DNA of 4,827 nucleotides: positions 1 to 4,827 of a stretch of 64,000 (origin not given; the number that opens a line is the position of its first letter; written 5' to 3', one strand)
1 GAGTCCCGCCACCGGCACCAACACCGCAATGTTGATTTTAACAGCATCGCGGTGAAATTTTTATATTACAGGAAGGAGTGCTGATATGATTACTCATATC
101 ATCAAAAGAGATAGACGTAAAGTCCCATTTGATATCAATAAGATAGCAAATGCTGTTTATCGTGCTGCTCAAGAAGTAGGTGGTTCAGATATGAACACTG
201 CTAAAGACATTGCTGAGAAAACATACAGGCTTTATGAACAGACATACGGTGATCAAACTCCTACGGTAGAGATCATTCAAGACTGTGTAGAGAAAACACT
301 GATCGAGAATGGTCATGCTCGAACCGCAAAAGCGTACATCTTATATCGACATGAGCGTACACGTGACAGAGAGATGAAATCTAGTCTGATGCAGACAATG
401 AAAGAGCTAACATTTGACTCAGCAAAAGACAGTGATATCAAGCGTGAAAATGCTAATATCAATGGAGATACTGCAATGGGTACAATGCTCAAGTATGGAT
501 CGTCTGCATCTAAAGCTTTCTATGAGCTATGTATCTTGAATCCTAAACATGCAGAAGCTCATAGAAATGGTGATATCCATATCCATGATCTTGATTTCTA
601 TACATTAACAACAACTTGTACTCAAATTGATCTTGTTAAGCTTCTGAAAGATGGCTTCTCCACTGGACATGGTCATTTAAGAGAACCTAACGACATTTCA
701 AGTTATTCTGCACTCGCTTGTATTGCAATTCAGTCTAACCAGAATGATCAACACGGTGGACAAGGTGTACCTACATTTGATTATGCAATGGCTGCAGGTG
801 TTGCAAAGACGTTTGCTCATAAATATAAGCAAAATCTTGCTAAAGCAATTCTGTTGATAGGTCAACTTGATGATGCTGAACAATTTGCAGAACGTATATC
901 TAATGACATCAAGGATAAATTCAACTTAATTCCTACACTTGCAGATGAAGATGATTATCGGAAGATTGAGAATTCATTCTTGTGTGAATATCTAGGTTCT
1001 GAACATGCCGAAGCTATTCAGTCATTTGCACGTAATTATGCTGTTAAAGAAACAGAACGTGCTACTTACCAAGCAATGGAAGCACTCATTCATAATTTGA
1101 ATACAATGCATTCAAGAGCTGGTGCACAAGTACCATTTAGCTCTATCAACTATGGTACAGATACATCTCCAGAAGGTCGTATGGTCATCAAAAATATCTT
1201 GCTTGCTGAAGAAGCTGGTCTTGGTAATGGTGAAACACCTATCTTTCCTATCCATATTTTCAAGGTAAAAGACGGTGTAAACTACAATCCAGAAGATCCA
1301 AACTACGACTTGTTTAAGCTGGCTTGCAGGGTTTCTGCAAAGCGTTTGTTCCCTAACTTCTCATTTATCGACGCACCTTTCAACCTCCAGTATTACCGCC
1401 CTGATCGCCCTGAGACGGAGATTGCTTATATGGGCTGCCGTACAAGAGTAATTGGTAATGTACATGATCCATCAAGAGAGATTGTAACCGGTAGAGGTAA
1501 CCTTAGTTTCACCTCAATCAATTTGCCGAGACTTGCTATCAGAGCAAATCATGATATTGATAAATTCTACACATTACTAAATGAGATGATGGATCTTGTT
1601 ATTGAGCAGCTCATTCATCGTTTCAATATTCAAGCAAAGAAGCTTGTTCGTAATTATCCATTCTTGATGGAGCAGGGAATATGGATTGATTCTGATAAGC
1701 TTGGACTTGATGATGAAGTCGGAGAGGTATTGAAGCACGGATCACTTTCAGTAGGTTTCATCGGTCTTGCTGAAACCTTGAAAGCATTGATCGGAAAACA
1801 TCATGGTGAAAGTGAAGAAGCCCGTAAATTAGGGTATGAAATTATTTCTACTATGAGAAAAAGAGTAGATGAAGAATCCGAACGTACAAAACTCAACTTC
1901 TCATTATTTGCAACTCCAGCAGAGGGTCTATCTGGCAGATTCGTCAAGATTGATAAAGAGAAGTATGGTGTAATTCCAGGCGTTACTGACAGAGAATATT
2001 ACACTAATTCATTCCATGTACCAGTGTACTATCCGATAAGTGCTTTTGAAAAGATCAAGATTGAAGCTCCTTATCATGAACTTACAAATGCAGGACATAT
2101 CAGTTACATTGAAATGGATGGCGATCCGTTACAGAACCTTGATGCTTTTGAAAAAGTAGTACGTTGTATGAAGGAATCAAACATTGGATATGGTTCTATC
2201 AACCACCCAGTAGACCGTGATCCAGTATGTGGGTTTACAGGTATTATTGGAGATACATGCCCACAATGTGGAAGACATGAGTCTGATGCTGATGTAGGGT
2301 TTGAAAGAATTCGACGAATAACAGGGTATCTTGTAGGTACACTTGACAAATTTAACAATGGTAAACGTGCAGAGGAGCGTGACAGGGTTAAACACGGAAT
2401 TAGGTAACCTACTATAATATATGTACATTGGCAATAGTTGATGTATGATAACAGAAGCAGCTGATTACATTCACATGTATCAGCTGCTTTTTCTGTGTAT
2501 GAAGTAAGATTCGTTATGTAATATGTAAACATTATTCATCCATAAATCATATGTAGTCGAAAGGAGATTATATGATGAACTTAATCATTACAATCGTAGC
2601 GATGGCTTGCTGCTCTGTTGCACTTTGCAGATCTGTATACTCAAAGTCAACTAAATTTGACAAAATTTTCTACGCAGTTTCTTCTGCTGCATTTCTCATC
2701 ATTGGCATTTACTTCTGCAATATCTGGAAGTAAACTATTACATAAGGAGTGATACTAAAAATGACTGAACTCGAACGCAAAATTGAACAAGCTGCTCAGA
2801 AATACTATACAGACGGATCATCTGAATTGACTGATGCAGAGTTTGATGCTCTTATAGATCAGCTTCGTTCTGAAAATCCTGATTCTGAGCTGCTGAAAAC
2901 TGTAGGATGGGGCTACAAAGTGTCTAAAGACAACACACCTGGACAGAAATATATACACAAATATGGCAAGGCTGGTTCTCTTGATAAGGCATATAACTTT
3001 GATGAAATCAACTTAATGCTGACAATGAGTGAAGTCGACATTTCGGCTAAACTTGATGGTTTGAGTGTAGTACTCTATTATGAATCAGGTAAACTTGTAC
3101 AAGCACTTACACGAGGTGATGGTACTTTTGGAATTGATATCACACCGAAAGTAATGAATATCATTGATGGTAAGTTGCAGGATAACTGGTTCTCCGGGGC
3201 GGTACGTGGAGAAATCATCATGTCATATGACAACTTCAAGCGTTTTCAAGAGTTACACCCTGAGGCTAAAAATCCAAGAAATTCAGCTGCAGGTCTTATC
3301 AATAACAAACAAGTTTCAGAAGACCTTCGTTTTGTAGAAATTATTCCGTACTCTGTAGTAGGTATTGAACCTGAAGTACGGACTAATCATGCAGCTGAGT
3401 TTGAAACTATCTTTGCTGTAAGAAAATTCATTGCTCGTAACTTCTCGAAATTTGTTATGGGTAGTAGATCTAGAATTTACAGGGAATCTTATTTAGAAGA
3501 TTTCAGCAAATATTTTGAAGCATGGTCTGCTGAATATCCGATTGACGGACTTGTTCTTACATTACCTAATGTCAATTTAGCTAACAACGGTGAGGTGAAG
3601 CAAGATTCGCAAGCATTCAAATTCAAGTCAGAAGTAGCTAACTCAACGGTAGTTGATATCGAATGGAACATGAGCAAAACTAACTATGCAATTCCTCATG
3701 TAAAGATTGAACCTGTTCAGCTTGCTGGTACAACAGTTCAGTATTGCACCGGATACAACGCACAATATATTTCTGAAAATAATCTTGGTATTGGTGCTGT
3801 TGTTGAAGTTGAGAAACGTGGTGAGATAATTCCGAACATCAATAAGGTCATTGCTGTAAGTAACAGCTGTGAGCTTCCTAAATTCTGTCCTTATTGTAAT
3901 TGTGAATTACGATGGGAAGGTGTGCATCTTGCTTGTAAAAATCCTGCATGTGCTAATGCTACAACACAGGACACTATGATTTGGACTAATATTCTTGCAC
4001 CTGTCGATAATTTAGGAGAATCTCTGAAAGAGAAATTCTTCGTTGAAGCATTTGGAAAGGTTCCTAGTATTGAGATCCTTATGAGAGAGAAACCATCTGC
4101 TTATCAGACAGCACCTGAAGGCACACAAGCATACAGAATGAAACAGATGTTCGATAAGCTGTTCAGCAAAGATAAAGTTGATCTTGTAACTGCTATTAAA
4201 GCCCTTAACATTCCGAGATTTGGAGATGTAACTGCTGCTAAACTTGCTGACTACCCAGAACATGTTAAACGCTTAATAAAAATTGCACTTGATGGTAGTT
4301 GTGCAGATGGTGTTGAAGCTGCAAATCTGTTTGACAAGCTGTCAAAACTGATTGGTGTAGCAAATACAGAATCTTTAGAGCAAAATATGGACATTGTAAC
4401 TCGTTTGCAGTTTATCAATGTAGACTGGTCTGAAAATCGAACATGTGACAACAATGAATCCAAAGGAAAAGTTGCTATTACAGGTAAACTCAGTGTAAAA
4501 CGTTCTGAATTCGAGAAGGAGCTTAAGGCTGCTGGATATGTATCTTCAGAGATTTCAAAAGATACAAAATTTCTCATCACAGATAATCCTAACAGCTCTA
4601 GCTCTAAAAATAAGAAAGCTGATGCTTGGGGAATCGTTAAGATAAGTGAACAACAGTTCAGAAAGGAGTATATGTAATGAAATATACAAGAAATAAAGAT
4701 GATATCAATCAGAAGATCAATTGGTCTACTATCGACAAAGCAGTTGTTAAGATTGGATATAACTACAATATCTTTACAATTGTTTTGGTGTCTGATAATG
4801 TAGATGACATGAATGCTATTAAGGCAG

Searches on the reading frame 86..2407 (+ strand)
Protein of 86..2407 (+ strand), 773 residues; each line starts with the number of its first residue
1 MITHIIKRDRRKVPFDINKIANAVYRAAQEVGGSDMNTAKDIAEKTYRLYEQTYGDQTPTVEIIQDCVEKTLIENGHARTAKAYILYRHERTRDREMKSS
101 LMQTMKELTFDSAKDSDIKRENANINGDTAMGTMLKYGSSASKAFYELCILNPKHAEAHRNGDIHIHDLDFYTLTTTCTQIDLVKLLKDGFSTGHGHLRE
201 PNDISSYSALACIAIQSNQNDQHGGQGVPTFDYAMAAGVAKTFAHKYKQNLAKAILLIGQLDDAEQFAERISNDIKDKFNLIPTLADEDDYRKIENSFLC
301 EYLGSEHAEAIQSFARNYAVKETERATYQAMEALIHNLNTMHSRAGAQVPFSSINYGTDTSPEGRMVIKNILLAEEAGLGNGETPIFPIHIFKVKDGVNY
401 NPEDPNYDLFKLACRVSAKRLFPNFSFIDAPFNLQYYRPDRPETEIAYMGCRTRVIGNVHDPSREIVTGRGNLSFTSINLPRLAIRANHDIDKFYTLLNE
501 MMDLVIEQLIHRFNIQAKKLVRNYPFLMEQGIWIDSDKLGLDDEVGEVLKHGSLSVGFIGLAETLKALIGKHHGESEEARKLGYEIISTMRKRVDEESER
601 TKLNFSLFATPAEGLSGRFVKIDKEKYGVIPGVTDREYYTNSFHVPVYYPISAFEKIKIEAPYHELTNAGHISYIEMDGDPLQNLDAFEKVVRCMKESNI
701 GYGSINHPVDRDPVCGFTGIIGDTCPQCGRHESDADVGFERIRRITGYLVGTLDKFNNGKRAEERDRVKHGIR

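Call 70: search_protein_families(library=phrogs, proteins=[window:86-2407:+], max_evalue=0.001)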
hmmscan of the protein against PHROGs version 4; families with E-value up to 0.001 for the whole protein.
window:86-2407:+ (773 aa): 4 families
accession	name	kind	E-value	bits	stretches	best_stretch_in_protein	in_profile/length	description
phrog_487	-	moron, auxiliary metabolic gene and host takeover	1.3e-215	718.8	1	3-771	4-713/718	NrdD-like anaerobic ribonucleotide reductase large subunit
phrog_4218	-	DNA, RNA and nucleotide metabolism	7.3e-73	246.5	1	445-770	7-332/333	anaerobic ribonucleoside reductase large subunit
phrog_29160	-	DNA, RNA and nucleotide metabolism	2e-27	97.3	1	612-772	2-157/158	anaerobic ribonucleoside reductase large subunit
phrog_26446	-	DNA, RNA and nucleotide metabolism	6.8e-27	94.9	2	604-752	226-376/761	anaerobic ribonucleoside reductase large subunit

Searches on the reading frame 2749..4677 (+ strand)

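Call 70: search_protein_families(library=phrogs, proteins=[window:2749-4677:+], max_evalue=0.001)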
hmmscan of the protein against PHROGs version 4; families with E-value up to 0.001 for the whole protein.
window:2749-4677:+ (642 aa): 4 families
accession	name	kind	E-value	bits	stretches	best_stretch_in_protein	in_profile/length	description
phrog_3869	-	DNA, RNA and nucleotide metabolism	6.4e-120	402.6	1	4-641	8-653/656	NAD-dependent DNA ligase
phrog_3359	-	DNA, RNA and nucleotide metabolism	1.3e-32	114.3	1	6-367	2-322/325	NAD-dependent DNA ligase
phrog_3498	-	DNA, RNA and nucleotide metabolism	1.9e-18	68.2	1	375-640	4-252/256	NAD-dependent DNA ligase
phrog_2561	-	DNA, RNA and nucleotide metabolism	0.0001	23.6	1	527-638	43-157/167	DNA ligase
